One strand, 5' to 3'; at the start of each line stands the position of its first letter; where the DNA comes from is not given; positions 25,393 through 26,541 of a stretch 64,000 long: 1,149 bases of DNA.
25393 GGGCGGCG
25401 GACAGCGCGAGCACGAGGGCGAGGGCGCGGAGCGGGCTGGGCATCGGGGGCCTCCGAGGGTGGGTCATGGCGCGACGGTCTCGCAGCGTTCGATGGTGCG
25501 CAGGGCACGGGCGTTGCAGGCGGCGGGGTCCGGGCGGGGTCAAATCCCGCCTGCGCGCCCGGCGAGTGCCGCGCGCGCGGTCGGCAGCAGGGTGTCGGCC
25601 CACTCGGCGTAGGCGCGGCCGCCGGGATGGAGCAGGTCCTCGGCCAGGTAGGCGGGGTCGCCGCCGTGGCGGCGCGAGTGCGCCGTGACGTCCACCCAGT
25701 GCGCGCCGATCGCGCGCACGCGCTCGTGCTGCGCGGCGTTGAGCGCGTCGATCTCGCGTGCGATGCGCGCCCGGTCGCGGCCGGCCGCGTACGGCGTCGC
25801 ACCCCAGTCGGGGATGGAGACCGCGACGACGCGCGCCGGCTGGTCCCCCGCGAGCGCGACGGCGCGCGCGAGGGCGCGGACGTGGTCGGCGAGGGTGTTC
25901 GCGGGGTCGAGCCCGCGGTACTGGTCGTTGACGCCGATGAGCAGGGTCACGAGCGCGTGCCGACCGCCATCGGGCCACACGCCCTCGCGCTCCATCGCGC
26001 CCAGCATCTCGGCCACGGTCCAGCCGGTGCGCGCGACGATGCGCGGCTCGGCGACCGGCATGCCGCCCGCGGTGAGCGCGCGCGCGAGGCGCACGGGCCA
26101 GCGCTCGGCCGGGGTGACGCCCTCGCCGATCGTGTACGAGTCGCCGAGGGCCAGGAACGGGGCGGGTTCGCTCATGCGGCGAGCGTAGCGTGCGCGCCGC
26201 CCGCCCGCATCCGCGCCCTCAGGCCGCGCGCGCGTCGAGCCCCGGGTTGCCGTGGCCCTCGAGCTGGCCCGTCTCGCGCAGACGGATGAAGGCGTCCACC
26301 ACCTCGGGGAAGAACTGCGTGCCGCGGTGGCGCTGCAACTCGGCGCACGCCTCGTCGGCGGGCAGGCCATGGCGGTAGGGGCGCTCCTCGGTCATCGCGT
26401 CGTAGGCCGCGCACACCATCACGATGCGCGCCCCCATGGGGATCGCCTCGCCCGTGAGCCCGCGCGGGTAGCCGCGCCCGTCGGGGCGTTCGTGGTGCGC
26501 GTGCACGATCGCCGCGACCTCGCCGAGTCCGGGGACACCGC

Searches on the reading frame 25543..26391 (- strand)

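Call 68: search_protein_families(library=pfam, proteins=[window:25543-26391:-], max_evalue=0.0001)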
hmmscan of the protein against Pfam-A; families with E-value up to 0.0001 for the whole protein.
window:25543-26391:- (283 aa): 2 families
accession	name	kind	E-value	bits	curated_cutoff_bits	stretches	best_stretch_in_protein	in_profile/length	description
PF13472.12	Lipase_GDSL_2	-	8.3e-20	72.5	32.9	1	81-262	1-177/178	GDSL-like Lipase/Acylhydrolase family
PF00657.28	Lipase_GDSL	-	3.5e-05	24.5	23.6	1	80-266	2-206/208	GDSL-like Lipase/Acylhydrolase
